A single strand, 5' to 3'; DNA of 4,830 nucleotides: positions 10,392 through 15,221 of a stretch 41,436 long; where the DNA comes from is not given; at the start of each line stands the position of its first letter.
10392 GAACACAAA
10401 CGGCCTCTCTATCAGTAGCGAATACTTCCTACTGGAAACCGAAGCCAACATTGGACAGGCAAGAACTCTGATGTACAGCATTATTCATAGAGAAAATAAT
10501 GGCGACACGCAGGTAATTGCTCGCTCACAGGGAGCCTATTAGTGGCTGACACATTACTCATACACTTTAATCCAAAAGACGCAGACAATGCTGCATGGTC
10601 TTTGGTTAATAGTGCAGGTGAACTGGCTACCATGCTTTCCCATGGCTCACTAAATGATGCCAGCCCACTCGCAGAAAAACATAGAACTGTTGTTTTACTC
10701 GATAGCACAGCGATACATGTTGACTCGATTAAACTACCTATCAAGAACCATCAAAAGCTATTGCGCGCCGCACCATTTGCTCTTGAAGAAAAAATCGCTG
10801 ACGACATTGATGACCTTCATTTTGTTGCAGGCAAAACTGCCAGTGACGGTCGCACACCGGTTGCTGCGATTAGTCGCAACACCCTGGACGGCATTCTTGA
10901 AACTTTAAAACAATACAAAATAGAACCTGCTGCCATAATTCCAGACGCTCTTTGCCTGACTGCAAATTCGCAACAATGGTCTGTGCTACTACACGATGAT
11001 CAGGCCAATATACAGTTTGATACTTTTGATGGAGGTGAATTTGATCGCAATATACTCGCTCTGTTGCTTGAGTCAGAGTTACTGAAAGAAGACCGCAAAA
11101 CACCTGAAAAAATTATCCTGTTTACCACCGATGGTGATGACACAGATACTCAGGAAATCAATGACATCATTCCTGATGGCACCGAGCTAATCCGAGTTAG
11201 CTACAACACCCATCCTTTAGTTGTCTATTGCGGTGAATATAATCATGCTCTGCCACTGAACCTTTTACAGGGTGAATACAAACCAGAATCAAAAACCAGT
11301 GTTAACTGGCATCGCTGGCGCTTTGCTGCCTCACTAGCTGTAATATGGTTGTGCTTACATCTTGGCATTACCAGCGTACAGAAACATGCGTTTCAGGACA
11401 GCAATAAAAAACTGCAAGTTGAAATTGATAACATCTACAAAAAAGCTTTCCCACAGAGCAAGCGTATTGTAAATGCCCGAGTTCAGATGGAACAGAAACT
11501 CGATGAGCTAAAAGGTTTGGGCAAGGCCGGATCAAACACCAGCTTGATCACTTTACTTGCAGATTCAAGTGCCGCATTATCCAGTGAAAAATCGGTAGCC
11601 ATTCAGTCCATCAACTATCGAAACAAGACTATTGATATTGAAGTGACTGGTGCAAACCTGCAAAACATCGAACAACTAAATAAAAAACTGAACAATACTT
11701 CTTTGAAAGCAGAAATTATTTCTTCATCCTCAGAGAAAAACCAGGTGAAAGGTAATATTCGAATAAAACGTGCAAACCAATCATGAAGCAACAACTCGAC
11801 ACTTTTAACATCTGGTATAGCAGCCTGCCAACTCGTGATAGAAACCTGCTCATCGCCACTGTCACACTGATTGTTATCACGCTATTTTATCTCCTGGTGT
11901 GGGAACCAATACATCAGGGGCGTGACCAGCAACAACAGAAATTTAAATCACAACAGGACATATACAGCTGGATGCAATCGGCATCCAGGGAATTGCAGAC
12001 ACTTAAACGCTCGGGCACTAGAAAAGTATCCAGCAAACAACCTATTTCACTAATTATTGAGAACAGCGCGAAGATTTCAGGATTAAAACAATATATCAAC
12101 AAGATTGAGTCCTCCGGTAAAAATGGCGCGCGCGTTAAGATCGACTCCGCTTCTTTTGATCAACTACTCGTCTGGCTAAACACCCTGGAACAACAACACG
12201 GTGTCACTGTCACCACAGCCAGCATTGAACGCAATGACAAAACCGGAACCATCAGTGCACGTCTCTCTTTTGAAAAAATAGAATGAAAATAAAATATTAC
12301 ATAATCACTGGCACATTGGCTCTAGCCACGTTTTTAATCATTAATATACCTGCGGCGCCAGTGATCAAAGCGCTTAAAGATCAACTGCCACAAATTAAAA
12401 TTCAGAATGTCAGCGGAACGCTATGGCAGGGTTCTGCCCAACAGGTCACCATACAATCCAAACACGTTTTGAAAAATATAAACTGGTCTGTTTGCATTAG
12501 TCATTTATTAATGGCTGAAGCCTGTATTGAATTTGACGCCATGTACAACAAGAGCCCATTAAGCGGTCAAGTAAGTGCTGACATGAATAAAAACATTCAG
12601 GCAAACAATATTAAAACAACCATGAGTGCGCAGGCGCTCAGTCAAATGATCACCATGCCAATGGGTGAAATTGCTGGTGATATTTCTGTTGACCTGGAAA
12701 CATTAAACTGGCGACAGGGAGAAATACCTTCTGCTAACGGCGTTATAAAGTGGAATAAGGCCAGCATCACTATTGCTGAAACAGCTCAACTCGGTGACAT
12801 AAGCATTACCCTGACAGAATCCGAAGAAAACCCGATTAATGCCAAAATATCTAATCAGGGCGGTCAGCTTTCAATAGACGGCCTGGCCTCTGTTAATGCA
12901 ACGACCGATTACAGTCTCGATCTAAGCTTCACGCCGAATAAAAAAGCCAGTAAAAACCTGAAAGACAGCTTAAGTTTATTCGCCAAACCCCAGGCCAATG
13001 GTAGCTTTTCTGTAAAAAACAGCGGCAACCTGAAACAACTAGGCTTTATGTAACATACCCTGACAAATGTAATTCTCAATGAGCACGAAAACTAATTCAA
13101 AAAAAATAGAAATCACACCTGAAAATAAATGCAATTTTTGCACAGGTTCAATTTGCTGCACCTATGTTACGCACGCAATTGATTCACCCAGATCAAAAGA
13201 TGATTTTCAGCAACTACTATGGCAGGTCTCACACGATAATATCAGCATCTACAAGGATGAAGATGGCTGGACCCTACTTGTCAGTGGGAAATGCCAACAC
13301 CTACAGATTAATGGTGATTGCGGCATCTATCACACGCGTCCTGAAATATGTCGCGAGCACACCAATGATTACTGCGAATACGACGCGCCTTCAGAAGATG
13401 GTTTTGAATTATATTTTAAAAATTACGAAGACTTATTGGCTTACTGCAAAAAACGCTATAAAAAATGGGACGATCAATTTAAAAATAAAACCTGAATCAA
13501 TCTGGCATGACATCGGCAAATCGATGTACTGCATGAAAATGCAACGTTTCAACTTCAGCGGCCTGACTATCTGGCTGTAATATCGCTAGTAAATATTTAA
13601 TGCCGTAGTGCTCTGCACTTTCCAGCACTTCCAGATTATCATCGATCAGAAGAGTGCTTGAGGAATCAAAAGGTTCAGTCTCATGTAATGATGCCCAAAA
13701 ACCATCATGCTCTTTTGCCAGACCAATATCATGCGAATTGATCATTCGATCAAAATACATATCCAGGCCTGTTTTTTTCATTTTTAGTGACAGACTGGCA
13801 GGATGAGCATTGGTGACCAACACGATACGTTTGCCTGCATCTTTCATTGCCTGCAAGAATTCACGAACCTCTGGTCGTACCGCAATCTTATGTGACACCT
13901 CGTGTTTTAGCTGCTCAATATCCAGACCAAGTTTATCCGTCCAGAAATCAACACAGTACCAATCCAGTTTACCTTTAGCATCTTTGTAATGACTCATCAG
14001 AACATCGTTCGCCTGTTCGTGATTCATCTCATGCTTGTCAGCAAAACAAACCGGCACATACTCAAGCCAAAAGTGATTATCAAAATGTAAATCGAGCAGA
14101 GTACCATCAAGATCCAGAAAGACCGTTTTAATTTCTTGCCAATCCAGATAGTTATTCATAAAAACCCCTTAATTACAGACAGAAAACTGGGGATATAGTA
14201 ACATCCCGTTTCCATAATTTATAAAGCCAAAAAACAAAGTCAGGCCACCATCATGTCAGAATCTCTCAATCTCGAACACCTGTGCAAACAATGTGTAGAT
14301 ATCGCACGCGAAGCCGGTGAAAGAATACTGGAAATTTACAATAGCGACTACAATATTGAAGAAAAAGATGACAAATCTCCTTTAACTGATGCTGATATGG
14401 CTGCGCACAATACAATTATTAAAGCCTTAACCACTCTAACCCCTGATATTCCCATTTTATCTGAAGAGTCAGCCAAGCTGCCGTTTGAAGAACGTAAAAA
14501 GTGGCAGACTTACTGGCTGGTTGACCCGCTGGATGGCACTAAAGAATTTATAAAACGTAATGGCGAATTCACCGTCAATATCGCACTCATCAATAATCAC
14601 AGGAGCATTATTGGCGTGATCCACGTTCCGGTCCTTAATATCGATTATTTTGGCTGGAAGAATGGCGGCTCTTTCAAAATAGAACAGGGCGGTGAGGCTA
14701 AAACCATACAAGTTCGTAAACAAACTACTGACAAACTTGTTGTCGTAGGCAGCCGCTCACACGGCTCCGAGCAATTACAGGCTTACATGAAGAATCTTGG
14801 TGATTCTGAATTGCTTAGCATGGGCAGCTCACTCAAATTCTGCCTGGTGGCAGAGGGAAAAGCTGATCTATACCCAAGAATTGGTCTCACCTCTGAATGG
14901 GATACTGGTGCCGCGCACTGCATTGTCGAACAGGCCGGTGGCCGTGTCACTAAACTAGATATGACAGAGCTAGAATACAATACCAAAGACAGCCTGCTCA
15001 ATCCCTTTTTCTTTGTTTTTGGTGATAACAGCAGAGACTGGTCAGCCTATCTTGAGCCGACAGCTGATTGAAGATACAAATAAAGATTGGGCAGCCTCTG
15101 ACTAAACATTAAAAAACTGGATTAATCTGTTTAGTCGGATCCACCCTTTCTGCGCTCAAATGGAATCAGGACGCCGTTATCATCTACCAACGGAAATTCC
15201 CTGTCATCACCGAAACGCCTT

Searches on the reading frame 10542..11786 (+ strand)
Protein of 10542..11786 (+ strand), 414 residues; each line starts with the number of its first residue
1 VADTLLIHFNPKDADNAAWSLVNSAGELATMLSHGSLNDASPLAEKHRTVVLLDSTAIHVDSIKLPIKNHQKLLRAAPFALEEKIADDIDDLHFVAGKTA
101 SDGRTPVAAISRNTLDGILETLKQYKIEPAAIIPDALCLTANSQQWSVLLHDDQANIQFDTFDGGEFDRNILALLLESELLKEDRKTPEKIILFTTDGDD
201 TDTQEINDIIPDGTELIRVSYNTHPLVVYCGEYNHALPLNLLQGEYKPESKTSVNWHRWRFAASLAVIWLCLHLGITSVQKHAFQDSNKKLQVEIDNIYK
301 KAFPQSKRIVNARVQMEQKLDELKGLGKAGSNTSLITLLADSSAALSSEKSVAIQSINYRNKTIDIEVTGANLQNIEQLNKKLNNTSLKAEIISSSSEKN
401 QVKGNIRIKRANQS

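Call 25: search_protein_families(library=pfam, proteins=[window:10542-11786:+], max_evalue=0.00001)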
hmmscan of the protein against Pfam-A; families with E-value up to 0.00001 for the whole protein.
window:10542-11786:+ (414 aa): 2 families
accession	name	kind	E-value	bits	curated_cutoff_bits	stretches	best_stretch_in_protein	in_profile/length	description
PF12693.12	GspL_C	-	9.5e-26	91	29.6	1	255-410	3-156/158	GspL periplasmic domain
PF05134.19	T2SSL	-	2e-25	90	25.5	1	31-248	25-230/231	Type II secretion system (T2SS), protein L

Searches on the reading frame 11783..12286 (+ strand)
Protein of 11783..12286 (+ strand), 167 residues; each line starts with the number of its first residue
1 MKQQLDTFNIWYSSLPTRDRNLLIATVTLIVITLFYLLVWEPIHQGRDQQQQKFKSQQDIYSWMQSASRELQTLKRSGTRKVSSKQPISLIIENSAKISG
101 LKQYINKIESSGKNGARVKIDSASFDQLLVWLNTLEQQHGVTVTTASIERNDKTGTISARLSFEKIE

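Call 25: search_protein_families(library=pfam, proteins=[window:11783-12286:+], max_evalue=0.00001)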
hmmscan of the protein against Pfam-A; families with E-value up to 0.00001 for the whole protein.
window:11783-12286:+ (167 aa): 1 family
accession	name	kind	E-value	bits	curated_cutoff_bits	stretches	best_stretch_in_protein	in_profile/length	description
PF04612.17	T2SSM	-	6.5e-38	130.9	27.8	1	6-163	2-156/160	Type II secretion system (T2SS), protein M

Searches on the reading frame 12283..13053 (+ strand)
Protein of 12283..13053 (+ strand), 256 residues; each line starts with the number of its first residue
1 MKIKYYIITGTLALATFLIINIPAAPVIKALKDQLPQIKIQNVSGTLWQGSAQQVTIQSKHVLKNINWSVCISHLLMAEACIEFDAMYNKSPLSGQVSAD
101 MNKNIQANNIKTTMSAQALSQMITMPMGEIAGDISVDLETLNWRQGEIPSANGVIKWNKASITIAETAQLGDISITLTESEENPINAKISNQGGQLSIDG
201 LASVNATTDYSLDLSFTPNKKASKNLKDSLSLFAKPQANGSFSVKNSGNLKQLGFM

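Call 25: search_protein_families(library=pfam, proteins=[window:12283-13053:+], max_evalue=0.00001)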
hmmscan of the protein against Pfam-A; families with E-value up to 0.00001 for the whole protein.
window:12283-13053:+ (256 aa): 1 family
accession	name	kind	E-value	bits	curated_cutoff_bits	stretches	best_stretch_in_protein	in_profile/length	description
PF01203.25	T2SSN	-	2.5e-36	126.2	29.6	1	37-244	2-210/211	Type II secretion system (T2SS), protein N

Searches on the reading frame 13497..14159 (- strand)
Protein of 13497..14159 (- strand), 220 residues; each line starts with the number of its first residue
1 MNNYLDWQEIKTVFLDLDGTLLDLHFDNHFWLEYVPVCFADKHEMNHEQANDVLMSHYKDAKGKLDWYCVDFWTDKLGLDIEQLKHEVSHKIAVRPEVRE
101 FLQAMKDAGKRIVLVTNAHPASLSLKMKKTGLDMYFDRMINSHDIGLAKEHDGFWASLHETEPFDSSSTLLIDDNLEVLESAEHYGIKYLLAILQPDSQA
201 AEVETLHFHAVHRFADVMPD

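Call 24: search_protein_families(library=pfam, proteins=[window:13497-14159:-], max_evalue=0.00001)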
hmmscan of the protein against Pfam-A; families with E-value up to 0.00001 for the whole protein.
window:13497-14159:- (220 aa): 5 families
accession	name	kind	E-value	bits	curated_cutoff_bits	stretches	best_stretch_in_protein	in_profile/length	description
PF00702.32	Hydrolase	-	9.2e-15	56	26.4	1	10-183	1-188/191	haloacid dehalogenase-like hydrolase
PF13419.12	HAD_2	-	1.8e-12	48.2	23.8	1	15-190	3-176/178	Haloacid dehalogenase-like hydrolase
PF12710.13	HAD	-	5.2e-08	34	27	1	13-142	1-130/189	haloacid dehalogenase-like hydrolase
PF13344.12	Hydrolase_6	-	4.3e-06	27.1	27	0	95-144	16-68/101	Haloacid dehalogenase-like hydrolase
PF03031.24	NIF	-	8.3e-06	26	21.8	0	11-188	1-130/160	NLI interacting factor-like phosphatase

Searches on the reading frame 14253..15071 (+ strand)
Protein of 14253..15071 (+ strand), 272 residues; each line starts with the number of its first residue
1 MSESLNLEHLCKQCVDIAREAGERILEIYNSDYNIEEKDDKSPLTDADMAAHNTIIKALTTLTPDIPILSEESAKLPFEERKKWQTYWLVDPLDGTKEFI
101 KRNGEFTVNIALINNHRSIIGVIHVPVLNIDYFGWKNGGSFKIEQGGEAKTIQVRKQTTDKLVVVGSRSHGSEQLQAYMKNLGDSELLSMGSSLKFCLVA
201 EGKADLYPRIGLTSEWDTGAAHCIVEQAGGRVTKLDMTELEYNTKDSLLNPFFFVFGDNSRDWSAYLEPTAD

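Call 24: search_protein_families(library=pfam, proteins=[window:14253-15071:+], max_evalue=0.00001)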
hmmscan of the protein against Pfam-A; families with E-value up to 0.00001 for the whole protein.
window:14253-15071:+ (272 aa): 1 family
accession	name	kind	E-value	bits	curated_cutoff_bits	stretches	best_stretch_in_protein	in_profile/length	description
PF00459.30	Inositol_P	-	1.4e-50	172.7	27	1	7-248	2-251/271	Inositol monophosphatase family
